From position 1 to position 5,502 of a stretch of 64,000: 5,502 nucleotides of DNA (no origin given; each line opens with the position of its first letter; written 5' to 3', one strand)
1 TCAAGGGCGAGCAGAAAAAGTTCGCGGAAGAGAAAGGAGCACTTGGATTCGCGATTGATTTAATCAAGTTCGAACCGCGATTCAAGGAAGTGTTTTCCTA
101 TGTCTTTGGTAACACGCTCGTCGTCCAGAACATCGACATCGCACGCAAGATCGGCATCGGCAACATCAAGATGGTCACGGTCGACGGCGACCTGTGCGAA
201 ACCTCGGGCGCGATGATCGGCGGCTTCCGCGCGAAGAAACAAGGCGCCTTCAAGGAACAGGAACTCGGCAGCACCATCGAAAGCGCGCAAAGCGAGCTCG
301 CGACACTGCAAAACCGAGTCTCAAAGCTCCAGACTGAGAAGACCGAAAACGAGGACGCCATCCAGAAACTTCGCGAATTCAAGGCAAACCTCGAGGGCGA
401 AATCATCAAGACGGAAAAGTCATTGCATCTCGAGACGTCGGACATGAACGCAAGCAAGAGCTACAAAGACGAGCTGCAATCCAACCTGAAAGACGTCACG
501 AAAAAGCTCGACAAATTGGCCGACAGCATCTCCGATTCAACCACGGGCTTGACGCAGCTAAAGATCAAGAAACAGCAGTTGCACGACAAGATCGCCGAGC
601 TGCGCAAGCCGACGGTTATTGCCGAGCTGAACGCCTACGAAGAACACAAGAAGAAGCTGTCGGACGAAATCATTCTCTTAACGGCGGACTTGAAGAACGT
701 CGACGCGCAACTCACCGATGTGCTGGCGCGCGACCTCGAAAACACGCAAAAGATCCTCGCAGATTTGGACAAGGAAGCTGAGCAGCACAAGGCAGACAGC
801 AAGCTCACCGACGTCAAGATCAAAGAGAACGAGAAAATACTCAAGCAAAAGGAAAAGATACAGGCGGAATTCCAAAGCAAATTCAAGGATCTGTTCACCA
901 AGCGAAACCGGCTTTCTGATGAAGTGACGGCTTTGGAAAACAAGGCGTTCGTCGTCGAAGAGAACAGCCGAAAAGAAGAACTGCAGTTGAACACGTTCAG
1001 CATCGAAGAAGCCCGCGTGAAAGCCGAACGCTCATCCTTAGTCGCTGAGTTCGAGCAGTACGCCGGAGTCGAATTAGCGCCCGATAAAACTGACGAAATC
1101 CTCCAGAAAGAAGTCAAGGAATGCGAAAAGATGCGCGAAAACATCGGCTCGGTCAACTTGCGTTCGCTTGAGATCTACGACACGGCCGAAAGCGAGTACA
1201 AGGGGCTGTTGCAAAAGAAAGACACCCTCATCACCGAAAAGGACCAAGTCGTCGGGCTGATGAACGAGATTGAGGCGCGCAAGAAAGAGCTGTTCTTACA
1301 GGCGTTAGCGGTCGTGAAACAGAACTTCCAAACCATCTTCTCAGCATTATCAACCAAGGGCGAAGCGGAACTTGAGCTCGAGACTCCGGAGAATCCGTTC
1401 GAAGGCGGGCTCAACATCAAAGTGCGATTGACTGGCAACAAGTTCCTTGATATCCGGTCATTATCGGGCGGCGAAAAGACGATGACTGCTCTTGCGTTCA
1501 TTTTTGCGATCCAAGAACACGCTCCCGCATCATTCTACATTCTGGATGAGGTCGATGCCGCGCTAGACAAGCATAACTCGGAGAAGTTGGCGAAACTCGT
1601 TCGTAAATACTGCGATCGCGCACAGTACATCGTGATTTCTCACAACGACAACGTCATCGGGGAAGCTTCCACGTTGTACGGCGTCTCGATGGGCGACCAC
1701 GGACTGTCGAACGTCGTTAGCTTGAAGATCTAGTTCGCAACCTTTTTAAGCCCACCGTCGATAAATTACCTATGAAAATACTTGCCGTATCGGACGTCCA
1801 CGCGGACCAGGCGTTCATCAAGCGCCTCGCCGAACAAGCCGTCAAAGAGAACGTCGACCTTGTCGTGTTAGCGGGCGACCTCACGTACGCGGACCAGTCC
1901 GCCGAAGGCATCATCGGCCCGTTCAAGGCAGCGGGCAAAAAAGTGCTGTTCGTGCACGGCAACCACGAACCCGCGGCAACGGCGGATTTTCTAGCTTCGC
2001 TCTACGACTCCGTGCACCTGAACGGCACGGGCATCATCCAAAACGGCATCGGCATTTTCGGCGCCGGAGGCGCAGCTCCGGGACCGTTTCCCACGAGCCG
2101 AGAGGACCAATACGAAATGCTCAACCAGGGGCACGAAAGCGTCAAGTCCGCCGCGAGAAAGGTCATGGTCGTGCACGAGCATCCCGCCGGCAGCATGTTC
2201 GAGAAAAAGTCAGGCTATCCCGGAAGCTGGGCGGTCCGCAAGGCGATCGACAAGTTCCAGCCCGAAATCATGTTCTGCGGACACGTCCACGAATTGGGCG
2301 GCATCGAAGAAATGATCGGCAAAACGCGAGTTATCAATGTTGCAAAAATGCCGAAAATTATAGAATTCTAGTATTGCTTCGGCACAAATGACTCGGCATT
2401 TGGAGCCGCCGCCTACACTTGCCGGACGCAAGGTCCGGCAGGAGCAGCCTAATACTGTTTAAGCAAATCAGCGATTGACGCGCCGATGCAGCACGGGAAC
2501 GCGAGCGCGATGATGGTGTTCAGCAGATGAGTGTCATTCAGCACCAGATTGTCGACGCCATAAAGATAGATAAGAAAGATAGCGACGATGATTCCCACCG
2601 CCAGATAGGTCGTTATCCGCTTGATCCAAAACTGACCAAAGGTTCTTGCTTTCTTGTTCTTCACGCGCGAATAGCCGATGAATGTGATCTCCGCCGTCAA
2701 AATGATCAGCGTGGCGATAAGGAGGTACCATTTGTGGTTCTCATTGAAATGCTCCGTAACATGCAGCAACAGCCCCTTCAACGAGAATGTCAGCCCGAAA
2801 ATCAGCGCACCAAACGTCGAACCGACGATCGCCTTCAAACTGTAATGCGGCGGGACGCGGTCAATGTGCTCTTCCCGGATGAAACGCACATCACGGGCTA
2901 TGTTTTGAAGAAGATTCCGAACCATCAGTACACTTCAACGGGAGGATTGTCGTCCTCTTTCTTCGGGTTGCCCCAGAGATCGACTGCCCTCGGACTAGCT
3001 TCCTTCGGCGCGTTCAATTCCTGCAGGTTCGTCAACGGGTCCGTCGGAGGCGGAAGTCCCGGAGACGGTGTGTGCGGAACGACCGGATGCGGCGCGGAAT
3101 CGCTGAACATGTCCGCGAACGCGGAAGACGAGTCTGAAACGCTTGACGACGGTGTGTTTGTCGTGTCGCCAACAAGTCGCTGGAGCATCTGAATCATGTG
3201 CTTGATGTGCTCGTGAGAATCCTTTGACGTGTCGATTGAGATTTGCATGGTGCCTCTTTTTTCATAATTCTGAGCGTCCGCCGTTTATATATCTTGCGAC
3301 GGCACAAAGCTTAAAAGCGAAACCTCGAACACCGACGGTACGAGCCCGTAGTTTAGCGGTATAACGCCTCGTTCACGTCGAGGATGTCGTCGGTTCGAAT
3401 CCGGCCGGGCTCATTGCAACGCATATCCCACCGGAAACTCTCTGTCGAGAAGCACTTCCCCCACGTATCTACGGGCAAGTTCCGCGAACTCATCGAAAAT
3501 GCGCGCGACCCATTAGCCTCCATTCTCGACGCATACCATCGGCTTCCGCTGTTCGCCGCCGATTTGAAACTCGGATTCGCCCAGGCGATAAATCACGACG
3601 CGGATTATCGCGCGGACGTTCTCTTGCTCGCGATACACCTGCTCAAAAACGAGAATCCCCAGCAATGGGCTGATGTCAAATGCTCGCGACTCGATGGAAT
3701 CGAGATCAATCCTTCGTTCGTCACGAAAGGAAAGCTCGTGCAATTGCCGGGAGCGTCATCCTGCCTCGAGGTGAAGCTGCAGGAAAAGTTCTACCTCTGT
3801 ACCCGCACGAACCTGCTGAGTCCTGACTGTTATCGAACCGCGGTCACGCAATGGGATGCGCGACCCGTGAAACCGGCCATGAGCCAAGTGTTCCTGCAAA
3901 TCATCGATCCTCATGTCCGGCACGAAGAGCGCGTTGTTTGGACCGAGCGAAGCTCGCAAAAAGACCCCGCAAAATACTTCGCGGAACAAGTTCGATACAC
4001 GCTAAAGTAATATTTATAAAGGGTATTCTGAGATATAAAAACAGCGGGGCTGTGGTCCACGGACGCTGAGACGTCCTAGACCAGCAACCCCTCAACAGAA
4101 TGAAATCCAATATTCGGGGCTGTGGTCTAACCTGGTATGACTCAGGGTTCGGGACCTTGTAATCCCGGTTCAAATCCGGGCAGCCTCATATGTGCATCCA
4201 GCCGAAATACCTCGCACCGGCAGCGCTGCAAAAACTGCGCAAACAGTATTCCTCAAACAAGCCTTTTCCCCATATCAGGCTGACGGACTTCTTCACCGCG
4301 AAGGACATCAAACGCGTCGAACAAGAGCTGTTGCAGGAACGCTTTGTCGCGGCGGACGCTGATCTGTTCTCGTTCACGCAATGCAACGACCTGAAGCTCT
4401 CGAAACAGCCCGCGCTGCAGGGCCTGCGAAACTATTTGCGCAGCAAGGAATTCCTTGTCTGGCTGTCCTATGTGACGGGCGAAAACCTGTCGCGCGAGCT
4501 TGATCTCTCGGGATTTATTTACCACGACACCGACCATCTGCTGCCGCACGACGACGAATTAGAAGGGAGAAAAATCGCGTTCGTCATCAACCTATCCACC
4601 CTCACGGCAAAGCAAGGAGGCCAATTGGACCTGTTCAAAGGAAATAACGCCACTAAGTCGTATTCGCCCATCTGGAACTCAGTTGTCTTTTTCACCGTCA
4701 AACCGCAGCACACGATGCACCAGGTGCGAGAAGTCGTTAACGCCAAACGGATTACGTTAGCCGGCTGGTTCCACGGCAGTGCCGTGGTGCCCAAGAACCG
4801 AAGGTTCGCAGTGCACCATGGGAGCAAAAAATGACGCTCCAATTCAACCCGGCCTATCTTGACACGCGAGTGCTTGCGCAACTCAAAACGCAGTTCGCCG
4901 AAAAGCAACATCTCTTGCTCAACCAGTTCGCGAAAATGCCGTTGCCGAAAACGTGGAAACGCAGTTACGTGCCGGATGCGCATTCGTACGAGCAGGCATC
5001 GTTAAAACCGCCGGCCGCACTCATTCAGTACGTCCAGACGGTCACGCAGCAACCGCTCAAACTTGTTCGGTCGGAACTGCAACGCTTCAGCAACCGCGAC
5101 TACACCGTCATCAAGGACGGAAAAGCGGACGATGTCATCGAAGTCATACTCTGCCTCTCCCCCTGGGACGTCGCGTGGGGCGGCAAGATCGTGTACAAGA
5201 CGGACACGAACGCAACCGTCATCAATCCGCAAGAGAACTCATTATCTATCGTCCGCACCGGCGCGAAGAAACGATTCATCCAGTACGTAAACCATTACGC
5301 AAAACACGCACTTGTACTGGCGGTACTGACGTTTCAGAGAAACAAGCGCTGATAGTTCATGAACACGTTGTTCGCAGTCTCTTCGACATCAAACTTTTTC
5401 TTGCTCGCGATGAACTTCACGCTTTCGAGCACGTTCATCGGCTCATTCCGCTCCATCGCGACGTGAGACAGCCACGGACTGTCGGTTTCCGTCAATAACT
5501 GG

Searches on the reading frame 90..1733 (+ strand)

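Call 24: search_protein_families(library=pfam, proteins=[window:90-1733:+], max_evalue=0.001)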
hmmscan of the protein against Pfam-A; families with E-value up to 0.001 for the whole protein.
window:90-1733:+ (547 aa): 1 family
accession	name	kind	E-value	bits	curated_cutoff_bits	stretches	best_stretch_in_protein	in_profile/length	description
PF02463.25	SMC_N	-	3.2e-23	82.8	40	1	139-540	135-219/220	RecF/RecN/SMC N terminal domain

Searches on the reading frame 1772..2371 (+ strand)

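Call 24: search_protein_families(library=pfam, proteins=[window:1772-2371:+], max_evalue=0.001)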
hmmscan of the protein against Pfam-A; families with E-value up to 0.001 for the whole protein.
window:1772-2371:+ (199 aa): 3 families
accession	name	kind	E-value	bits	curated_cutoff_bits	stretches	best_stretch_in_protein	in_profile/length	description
PF00149.33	Metallophos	-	3.9e-18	67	21.5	1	1-174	1-190/191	Calcineurin-like phosphoesterase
PF12850.12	Metallophos_2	-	2.2e-16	60.7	27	1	1-189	1-131/154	Calcineurin-like phosphoesterase superfamily domain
PF14582.11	Metallophos_3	-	5.1e-12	46.1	28.2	2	128-190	174-236/259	Metallophosphoesterase, calcineurin superfamily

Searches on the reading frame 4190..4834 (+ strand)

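Call 24: search_protein_families(library=pfam, proteins=[window:4190-4834:+], max_evalue=0.001)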
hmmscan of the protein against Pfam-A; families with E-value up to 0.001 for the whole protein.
window:4190-4834:+ (214 aa): 2 families
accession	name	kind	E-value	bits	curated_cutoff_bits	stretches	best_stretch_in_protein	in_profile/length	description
PF13661.12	2OG-FeII_Oxy_4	-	3e-22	79.4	27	1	110-195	5-98/98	2OG-Fe(II) oxygenase superfamily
PF13640.12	2OG-FeII_Oxy_3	-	6.8e-14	53.1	27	1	111-195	6-98/98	2OG-Fe(II) oxygenase superfamily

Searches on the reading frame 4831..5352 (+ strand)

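Call 24: search_protein_families(library=pfam, proteins=[window:4831-5352:+], max_evalue=0.001)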
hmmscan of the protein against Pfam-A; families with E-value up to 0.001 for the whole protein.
window:4831-5352:+ (173 aa): 1 family
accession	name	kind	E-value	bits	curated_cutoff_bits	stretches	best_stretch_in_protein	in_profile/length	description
PF10637.15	Ofd1_CTDD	-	3.8e-11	43.4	27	1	57-159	110-238/255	Oxoglutarate and iron-dependent oxygenase degradation C-term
